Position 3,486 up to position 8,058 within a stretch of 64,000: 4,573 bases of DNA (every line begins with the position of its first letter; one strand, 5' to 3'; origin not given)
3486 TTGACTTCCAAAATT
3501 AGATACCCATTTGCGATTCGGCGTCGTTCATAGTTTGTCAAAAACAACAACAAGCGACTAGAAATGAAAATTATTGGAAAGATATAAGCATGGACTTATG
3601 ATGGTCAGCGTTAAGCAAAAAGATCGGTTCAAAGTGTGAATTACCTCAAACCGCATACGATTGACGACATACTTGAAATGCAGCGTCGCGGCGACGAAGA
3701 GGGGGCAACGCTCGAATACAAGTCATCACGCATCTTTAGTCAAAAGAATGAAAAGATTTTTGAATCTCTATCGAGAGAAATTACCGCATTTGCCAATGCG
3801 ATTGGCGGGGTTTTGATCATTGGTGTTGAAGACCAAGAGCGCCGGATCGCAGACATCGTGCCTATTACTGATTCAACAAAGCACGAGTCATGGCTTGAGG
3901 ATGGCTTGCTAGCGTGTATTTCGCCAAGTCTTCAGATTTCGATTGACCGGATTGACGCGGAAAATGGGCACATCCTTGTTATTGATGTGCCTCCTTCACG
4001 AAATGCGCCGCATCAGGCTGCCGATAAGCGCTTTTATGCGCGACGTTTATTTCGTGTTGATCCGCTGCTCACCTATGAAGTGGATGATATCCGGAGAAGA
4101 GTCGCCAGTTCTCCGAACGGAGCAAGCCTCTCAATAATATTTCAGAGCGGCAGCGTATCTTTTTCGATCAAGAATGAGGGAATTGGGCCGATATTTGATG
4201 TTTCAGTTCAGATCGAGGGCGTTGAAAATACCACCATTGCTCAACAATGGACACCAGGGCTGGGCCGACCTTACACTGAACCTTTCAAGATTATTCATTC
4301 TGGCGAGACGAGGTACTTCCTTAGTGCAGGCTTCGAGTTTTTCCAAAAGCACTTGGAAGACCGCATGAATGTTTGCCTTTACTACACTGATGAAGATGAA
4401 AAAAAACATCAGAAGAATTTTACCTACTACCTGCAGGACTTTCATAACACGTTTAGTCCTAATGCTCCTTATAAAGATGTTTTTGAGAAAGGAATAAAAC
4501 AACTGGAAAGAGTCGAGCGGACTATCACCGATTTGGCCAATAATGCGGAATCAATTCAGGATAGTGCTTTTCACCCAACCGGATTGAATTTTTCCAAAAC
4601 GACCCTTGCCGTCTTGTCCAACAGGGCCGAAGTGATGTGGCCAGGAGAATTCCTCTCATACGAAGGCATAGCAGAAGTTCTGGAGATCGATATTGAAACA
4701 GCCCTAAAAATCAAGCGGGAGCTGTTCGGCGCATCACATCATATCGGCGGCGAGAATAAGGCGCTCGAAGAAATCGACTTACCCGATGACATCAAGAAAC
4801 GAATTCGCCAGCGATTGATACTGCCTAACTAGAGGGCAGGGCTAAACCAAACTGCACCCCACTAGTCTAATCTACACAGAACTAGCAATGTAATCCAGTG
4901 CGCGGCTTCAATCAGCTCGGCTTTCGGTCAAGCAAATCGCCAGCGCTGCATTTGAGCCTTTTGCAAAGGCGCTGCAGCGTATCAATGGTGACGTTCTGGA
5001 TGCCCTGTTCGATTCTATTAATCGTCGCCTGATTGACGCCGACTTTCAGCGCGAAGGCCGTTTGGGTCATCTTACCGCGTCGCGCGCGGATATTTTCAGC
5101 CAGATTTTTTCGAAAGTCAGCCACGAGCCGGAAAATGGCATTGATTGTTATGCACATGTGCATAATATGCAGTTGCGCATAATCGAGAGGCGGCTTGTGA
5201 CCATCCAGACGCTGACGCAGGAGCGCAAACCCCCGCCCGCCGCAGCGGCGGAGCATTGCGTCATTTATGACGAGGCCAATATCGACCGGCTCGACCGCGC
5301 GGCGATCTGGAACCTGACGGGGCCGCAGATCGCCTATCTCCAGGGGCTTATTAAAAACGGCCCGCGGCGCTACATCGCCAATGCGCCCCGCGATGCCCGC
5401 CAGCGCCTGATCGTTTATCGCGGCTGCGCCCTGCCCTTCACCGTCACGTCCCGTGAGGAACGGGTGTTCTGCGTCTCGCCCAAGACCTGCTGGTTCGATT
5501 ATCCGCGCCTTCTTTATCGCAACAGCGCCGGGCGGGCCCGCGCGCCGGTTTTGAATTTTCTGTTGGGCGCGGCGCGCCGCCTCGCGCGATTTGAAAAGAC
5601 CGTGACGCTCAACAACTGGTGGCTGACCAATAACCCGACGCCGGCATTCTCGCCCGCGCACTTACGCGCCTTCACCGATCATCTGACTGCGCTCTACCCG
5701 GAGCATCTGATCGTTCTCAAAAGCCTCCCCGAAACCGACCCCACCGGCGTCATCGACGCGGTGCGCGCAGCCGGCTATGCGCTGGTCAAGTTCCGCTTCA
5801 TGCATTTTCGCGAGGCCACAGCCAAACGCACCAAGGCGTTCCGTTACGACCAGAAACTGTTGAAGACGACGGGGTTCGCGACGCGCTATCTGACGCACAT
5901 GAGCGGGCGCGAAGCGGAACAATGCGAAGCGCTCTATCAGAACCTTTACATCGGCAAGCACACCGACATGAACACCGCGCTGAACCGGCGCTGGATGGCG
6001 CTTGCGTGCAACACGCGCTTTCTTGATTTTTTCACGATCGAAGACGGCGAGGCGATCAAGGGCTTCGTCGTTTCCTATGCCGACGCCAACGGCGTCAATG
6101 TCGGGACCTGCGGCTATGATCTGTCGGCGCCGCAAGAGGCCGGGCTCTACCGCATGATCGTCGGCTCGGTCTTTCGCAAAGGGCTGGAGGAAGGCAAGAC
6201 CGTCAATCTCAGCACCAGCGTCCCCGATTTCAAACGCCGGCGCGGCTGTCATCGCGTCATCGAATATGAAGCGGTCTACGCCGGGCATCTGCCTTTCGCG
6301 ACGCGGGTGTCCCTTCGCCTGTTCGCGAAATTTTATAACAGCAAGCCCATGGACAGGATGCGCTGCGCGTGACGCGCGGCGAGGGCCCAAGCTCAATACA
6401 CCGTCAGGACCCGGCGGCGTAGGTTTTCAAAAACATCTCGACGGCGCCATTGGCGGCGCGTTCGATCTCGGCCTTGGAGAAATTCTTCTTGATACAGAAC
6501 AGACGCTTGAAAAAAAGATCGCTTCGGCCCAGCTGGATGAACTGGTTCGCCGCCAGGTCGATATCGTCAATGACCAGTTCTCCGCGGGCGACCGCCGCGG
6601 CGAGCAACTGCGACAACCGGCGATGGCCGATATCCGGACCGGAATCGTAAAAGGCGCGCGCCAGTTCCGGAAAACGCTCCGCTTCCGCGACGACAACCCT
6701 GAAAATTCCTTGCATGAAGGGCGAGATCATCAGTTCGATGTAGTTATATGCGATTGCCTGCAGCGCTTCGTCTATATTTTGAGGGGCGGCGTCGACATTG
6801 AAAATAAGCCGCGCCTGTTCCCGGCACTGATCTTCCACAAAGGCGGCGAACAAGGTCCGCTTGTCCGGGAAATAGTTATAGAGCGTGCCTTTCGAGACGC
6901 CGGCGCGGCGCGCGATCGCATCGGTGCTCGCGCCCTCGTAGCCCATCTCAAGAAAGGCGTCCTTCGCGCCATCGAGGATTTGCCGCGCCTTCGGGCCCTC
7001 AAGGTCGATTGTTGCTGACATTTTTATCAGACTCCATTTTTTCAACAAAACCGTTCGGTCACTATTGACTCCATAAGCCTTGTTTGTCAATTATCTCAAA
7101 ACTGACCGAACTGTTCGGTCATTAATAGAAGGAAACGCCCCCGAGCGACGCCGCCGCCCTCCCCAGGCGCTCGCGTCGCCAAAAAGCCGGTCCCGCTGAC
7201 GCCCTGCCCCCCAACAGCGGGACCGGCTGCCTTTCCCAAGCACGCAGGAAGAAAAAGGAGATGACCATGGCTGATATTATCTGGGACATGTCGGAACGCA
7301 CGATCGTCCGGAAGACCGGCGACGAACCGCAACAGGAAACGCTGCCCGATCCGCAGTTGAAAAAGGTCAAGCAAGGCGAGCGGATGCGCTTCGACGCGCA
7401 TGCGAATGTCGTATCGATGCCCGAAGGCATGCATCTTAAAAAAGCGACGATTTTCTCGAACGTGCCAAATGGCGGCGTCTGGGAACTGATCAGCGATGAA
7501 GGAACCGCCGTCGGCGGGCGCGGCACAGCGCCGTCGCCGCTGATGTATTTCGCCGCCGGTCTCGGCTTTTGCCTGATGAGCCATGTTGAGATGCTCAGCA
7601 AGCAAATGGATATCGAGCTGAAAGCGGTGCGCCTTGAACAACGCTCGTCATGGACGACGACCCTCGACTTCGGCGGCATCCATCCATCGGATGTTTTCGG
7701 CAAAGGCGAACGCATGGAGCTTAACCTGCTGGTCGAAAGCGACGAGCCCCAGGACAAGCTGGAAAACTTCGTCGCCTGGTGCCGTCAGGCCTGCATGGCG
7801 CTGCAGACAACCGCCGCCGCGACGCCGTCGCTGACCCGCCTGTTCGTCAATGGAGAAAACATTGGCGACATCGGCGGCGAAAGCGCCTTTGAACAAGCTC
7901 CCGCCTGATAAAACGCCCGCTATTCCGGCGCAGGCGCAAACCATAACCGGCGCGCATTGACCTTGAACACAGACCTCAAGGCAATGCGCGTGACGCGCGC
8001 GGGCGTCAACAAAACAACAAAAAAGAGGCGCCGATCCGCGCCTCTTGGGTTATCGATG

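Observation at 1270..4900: AT-rich accessory island: Hint protein, tail-anchored LRAT-like enzyme, tail-anchored HTH and an AlbA_2/Schlafen-like protein (best candidate for an undescribed conflict system)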

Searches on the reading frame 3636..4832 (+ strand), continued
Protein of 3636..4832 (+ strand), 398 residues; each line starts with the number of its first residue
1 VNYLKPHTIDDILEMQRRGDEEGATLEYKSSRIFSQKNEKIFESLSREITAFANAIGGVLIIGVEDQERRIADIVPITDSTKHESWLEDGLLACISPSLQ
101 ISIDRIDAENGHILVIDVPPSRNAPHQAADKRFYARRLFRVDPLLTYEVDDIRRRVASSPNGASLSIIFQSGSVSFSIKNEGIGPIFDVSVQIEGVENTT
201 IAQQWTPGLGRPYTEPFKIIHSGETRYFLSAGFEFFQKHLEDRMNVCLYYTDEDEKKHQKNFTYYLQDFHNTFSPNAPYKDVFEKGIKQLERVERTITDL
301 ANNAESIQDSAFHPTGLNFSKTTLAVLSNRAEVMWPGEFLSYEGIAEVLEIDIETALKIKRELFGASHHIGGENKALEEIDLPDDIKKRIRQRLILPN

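Call 64: list_cluster_members(proteins=[P0004, P0015, P0022, P0008, P0006, P0001])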
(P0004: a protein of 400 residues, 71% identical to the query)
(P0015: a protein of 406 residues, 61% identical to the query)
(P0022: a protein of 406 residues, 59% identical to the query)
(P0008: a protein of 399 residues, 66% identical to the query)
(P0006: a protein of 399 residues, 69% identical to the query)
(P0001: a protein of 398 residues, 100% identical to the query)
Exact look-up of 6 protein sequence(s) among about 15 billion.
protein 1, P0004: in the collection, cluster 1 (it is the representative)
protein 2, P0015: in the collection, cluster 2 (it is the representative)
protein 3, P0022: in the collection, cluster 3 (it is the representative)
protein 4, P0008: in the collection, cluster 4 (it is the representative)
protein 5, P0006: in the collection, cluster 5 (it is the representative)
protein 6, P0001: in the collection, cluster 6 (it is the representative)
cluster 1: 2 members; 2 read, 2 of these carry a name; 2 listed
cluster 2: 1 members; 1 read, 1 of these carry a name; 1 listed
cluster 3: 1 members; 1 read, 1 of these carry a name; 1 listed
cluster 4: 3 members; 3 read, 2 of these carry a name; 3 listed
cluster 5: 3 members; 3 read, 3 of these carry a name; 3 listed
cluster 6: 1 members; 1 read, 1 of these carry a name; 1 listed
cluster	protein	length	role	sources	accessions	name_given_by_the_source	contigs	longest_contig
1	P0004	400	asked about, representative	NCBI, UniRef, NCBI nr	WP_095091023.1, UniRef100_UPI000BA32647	ATP-binding protein [Mesorhizobium sophorae] | ATP-binding protein n=1 Tax=Mesorhizobium sophorae TaxID=1300294 RepID=UPI000BA32647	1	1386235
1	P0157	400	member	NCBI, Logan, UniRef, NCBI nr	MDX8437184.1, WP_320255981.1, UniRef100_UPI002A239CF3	ATP-binding protein [Mesorhizobium abyssinicae] | ATP-binding protein n=1 Tax=Mesorhizobium abyssinicae TaxID=1209958 RepID=UPI002A239CF3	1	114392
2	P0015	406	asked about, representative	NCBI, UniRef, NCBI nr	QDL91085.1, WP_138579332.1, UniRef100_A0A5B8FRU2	ATP-binding protein [Paroceanicella profunda] | ATP-binding protein n=1 Tax=Paroceanicella profunda TaxID=2579971 RepID=A0A5B8FRU2_9RHOB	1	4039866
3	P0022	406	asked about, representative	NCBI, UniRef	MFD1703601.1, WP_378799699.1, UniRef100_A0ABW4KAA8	helix-turn-helix domain-containing protein [Methylopila henanensis] | Helix-turn-helix domain-containing protein n=1 Tax=Methylopila henanensis TaxID=873516 ...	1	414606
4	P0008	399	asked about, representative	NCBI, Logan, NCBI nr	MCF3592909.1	ATP-binding protein [Rhodobacteraceae bacterium LMO-12] | ATP-binding protein [Rhodobacteraceae bacterium LMO-JJ12]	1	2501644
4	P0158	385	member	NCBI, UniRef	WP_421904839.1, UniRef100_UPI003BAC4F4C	helix-turn-helix domain-containing protein [Mameliella sp.] | AlbA family DNA-binding domain-containing protein n=1 Tax=Mameliella sp. TaxID=1924940 ...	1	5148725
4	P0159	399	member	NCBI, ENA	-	-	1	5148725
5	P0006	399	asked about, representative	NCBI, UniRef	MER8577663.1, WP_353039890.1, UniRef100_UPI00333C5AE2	ATP-binding protein [Mesorhizobium sp. M1423] | AlbA family DNA-binding domain-containing protein n=1 Tax=Mesorhizobium sp. M1423 ...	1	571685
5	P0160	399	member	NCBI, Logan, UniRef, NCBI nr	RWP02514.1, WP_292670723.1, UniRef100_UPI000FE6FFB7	MAG: ATP-binding protein [Mesorhizobium sp.] | AlbA family DNA-binding domain-containing protein n=1 Tax=Mesorhizobium sp. TaxID=1871066 ... | ATP-binding protein [Mesorhizobium sp.]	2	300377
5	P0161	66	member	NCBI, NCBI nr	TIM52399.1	MAG: hypothetical protein E5Y69_01565 [Mesorhizobium sp.]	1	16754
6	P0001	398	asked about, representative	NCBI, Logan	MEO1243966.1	MAG: ATP-binding protein [Pseudomonadota bacterium]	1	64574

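Call 73: search_dna_similar(query=window:3636-4832:+, collection=plasmids, mode=protein, max_evalue=0.00001, max_rows=15)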
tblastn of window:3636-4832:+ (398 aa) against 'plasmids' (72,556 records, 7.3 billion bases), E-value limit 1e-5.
Records with a match: 5; places in all: 5; records where one place covers at least 80% of the query: 1.
Best place of each record, by identity: <60% 5.
By first word of the organism name: Paraburkholderia 2; Agrobacterium 1; Priestia 1; Acetobacter 1.
By predicted mobility (MOB-suite, as given by PLSDB): non-mobilizable 4; conjugative 1.
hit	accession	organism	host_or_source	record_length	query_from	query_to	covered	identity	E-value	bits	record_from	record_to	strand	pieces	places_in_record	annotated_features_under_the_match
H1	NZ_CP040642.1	Agrobacterium sp. T29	Single strain culture,soil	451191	22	389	92%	24.1%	6e-20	100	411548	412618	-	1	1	ATP-binding protein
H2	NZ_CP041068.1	Priestia megaterium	cell culture,soil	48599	8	161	39%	36.0%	6e-11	72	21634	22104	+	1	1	ATP-binding protein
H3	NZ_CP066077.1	Paraburkholderia ginsengisoli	-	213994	11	191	45%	29.3%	3e-6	57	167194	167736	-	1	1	ATP-binding protein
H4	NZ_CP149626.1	Acetobacter sp. AC2005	whole organism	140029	8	151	36%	35.6%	1e-7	62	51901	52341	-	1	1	ATP-binding protein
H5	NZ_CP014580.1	Paraburkholderia phytofirmans OLGA172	-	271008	11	191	45%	26.7%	9e-6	56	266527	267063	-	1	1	ATP-binding protein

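Call 76: find_related_loci(query=A2, collection=viral_contigs, flank=5000)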
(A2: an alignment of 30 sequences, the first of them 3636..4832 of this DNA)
Query A2 (398 aa) in viral_contigs; peptide patterns used: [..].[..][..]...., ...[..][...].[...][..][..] (x = any residue, [..] = any of these).
26 stretches matched a pattern; 1 encode a relative of the query (tblastn E <= 1e-3); 1 distinct loci.
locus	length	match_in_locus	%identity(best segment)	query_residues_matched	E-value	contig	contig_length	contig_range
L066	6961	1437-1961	31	1-174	2e-17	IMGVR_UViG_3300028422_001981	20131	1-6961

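Call 83: search_protein_families(library=padloc, proteins=[L062:5897-6679:-, L062:8277-10397:-, L063:3836-4990:+, L063:4987-5598:-], max_evalue=0.001)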
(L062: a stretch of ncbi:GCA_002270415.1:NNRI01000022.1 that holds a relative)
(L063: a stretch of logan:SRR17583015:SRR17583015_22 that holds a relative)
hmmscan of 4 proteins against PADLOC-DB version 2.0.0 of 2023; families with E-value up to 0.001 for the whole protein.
L062:5897-6679:- (260 aa): 0 families

L062:8277-10397:- (706 aa): 0 families

L063:3836-4990:+ (384 aa): 0 families

L063:4987-5598:- (203 aa): 0 families

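Call 84: search_protein_families(library=pfam, proteins=[L062:5897-6679:-, L062:8277-10397:-], max_evalue=0.001)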
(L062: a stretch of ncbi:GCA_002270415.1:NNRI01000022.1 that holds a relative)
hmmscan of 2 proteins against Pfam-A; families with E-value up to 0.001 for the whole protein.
L062:5897-6679:- (260 aa): 0 families

L062:8277-10397:- (706 aa): 0 families

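Call 101: search_protein_families(library=ncbifam, proteins=[window:3636-4832:+], max_evalue=0.01)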
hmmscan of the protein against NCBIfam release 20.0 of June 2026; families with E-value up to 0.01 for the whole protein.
window:3636-4832:+ (398 aa): 0 families

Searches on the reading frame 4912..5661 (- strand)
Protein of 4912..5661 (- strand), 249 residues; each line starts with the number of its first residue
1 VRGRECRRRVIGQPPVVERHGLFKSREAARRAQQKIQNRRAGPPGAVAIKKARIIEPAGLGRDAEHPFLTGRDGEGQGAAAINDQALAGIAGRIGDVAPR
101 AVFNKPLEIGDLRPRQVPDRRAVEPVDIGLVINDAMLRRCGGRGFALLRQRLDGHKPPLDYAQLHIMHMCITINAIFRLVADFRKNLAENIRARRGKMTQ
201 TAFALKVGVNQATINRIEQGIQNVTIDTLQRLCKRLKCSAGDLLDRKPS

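Call 3: search_protein_families(library=pfam, proteins=[window:4912-5661:-], max_evalue=1)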
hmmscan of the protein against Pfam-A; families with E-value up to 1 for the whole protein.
window:4912-5661:- (249 aa): 6 families
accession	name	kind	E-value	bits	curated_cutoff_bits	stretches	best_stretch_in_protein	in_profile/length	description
PF01381.28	HTH_3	-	3.2e-12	46.7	23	1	192-242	2-54/55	Helix-turn-helix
PF13443.12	HTH_26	-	1.5e-10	41.6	22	1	197-248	10-62/63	Cro/C1-type HTH DNA-binding domain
PF13560.12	HTH_31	-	6.7e-08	33.2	27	1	191-245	9-62/64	Helix-turn-helix domain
PF12844.13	HTH_19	-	0.004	17.5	30.2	1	197-246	12-61/64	Helix-turn-helix domain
PF22150.1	Tt1218-like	-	0.023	15.2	27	1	185-217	24-56/76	Type IV pilin Tt1218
PF05036.18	SPOR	-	0.033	15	21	1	21-47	49-74/76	SPOR domain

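Call 4: search_protein_families(library=padloc, proteins=[window:4912-5661:-], max_evalue=1)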
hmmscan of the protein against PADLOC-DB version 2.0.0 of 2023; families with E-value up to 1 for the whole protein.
window:4912-5661:- (249 aa): 15 families
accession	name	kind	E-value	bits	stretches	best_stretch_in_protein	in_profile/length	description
PDLC03665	Control_protein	-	1e-07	30.1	1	189-245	14-70/77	control protein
PDLC02926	HTH_VI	-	2.9e-07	28.7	1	191-238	9-55/92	-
PDLC03951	RmrA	-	1.5e-05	22.1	1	180-243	5-67/400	-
PDLC03671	Control_protein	-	3.1e-05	22.1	1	182-247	10-77/84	control protein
PDLC04775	PDC-M69A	-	4.1e-05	22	1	187-247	12-70/113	-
PDLC04142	capH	-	0.00019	20.5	1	185-247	5-69/103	capH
PDLC03956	RmrA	-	0.00034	17.8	1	188-238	13-63/399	-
PDLC03949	RmrA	-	0.00072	16.5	1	192-240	11-58/363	-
PDLC03946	RmrA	-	0.0018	15.1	1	192-237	11-55/357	-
PDLC04762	PDC-M64C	-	0.002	16.1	1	196-232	40-75/97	-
PDLC03668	Control_protein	-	0.0025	16.3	1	190-239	15-63/79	control protein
PDLC03952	RmrA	-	0.0091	12.9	1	196-237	34-75/395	-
PDLC03948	RmrA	-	0.025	11.5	1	187-237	13-61/397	-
PDLC04760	PDC-M64C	-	0.032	12.6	1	193-238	36-80/93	-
PDLC03953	RmrA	-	0.039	11.1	1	187-234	6-55/373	-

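Call 101: search_protein_families(library=ncbifam, proteins=[window:4912-5661:-], max_evalue=0.01)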
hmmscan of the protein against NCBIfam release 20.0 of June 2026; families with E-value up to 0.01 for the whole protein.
window:4912-5661:- (249 aa): 9 families
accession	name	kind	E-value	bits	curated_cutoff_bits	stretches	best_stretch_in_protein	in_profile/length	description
TIGR03070.1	couple_hipB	subfamily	1.2e-07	31.5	71.65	1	186-236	2-54/58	type II toxin-antitoxin system Y4mF family antitoxin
NF047948.1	male_kill_WMK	equivalog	1.9e-05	24.2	300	1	187-246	6-67/300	WO male-killing family protein Wmk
NF006015.0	PRK08154.1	subfamily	2.9e-05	23.4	204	1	183-246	27-92/314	anaerobic benzoate catabolism transcriptional regulator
NF007271.0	PRK09726.1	equivalog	3.9e-05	23.6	79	1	191-238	20-66/88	type II toxin-antitoxin system antitoxin HipB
NF041951.1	phage_RstR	subfamily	7.5e-05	23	80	1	191-244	10-62/108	RstR family transcriptional repressor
NF041575.1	antitoxPezA_Strep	equivalog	0.00021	21.3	290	1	188-243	3-60/158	type II toxin-antitoxin system antitoxin PezA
TIGR02607.1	antidote_HigA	equivalog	0.00032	20.5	47.7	1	197-241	20-64/81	HigA family addiction module antitoxin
NF007257.0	PRK09706.1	subfamily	0.0009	19.1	101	1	185-243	4-64/135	transcriptional repressor DicA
TIGR00270.2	TIGR00270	equivalog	0.0026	17.6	110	1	183-238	72-129/159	multiprotein bridging factor aMBF1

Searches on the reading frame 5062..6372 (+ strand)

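Call 3: search_protein_families(library=pfam, proteins=[window:5062-6372:+], max_evalue=1)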
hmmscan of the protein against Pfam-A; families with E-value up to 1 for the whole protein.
window:5062-6372:+ (436 aa): 1 family
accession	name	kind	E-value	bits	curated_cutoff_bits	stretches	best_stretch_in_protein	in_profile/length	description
PF17551.7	DUF5463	-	0.11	12.9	30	1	303-316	8-21/32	Family of unknown function (DUF5463)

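Call 4: search_protein_families(library=padloc, proteins=[window:5062-6372:+], max_evalue=1)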
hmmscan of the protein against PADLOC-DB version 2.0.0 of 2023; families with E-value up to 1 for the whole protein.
window:5062-6372:+ (436 aa): 0 families

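Call 101: search_protein_families(library=ncbifam, proteins=[window:5062-6372:+], max_evalue=0.01)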
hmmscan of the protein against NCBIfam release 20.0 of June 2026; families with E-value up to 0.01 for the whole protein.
window:5062-6372:+ (436 aa): 0 families

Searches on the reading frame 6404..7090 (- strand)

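Call 101: search_protein_families(library=ncbifam, proteins=[window:6404-7090:-], max_evalue=0.01)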
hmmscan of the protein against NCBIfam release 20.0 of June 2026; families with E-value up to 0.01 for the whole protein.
window:6404-7090:- (228 aa): 22 families
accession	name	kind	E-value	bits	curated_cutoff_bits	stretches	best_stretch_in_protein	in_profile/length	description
NF041196.1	ScbR_bind_reg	equivalog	3.1e-14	53.6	150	1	36-173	9-142/191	ScbR family autoregulator-binding transcription factor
NF053731.1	TransRegFasRMycb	equivalog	1.2e-10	41.5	330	1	35-91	13-69/199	HTH-type transcriptional activator FasR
NF051852.1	efflux_TF_MtrR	exception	5.7e-10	39.3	280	1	33-173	9-154/205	multidrug efflux system transcriptional repressor MtrR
TIGR03613.1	RutR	equivalog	9.1e-09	35.4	368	1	34-87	9-62/202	pyrimidine utilization regulatory protein R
NF053878.1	FATransRegFadRBac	equivalog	1.6e-08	34.6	200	1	32-121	2-91/190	fatty acid metabolism transcriptional regulator FadR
NF011584.0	PRK15008.1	equivalog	6.6e-08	32.6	230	1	33-86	18-71/212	HTH-type transcriptional regulator RutR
TIGR03384.1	betaine_BetI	equivalog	1.2e-07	31.6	201.3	1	33-146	8-122/189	choline-binding transcriptional repressor BetI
NF001978.0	PRK00767.1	equivalog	9e-07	28.9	118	1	36-113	12-90/197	transcriptional regulator BetI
TIGR03968.1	mycofact_TetR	equivalog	4e-06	26.6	224.9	1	36-84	12-60/190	mycofactocin system transcriptional regulator MftR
NF033703.1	transcr_KstR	equivalog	7e-06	25.7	280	1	36-88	10-63/185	cholesterol catabolism transcriptional regulator KstR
NF050111.1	TransRegSACE7040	equivalog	1e-05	25.6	250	1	36-117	4-85/186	SACE_7040 family transcriptional regulator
NF000040.3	Tn10_TetC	equivalog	2.3e-05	24.7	425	1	38-122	18-101/197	tetracyline resistance-associated transcriptional repressor TetC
NF007949.0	PRK10668.1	equivalog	2.6e-05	23.8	271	1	36-86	14-64/216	multidrug efflux transporter transcriptional repressor AcrR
NF007015.0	PRK09480.1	equivalog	6.9e-05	22.5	120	1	52-137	29-112/197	nucleoid occlusion factor SlmA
TIGR02366.1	DHAK_reg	equivalog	9.6e-05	22.5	129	1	41-116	11-86/176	dihydroxyacetone kinase transcriptional activator DhaS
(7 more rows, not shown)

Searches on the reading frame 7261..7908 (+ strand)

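Call 101: search_protein_families(library=ncbifam, proteins=[window:7261-7908:+], max_evalue=0.01)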
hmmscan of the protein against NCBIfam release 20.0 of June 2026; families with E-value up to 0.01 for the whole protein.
window:7261-7908:+ (215 aa): 2 families
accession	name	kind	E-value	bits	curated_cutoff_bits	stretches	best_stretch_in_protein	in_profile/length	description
NF041052.1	OsmC_like_Se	domain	3.2e-31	108.2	95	1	65-198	21-144/144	OsmC-related (seleno)protein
TIGR03549.1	TIGR03549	equivalog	0.0066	14.7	900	0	76-128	21-73/723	OsmC domain/YcaO domain-containing protein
